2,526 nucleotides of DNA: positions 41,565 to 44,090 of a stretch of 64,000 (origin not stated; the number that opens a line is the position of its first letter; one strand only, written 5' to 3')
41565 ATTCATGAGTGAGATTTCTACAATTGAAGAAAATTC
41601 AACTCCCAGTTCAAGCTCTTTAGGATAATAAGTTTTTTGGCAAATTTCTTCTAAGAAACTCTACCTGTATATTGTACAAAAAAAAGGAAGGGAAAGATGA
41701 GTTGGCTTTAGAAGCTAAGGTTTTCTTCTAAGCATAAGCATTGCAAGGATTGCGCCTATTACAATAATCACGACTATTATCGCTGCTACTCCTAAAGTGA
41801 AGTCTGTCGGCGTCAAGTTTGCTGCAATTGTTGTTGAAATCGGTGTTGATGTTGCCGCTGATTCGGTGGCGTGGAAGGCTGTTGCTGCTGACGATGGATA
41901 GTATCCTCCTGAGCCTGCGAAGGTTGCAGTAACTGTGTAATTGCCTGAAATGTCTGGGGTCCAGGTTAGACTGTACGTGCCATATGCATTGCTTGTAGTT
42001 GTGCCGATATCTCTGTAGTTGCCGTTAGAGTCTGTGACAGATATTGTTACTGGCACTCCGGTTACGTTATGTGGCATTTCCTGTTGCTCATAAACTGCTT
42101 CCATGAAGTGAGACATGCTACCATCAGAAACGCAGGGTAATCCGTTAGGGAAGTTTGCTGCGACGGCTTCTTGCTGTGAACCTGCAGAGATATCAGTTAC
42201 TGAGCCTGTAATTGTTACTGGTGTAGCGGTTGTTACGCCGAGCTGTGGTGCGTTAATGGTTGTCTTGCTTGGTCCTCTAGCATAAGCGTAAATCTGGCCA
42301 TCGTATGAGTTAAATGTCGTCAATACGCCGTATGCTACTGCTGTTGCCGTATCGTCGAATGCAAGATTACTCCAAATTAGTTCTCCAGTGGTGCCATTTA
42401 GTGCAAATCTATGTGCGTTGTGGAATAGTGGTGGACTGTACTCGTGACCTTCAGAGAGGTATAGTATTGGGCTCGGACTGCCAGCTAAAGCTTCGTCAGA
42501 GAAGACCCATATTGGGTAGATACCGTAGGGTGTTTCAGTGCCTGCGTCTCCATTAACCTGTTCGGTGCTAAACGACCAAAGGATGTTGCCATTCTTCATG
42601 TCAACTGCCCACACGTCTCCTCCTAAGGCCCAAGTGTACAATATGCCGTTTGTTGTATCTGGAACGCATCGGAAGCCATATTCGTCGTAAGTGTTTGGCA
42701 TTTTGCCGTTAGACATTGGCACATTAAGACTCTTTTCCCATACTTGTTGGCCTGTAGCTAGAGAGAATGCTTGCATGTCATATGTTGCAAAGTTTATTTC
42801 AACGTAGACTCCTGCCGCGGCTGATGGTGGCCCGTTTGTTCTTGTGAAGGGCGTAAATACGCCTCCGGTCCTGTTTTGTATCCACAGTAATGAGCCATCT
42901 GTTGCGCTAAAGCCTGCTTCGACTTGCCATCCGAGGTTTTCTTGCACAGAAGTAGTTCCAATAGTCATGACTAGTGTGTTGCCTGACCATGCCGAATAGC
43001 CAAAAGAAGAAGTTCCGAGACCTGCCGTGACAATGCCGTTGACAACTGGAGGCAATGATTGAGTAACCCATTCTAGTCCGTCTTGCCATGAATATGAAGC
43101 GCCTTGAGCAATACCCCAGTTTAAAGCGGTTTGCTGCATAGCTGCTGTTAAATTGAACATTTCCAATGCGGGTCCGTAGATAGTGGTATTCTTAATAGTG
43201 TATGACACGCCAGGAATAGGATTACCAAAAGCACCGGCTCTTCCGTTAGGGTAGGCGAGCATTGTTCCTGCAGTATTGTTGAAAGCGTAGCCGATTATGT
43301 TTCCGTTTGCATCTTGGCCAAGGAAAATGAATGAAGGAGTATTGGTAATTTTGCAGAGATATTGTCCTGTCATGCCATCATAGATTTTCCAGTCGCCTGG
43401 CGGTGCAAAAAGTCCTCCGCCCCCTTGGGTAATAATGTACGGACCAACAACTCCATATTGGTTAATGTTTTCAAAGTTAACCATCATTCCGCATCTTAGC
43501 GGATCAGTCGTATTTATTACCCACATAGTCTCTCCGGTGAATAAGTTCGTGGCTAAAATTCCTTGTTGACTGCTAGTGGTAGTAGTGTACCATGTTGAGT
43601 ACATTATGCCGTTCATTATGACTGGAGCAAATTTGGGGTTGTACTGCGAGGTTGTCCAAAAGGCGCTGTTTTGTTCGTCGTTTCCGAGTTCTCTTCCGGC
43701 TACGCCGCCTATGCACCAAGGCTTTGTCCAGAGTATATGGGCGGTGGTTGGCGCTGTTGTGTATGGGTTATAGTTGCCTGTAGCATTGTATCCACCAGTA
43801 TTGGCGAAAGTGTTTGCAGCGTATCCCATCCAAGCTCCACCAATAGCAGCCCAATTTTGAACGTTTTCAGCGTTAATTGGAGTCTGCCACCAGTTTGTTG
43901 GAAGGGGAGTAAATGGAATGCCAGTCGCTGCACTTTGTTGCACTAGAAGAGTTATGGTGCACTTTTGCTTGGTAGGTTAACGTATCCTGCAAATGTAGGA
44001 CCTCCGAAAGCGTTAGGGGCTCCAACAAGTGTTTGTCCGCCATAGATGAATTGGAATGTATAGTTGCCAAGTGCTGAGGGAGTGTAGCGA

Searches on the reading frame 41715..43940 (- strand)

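Call 42: search_protein_families(library=pfam, proteins=[window:41715-43940:-], max_evalue=0.00001)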
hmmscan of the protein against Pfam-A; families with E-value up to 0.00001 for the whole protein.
window:41715-43940:- (741 aa): 1 family
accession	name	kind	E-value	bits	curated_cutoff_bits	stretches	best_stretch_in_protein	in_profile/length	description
PF13360.13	PQQ_2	-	1.3e-09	38.5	27.6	1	343-525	7-144/233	Outer membrane protein assembly factor BamB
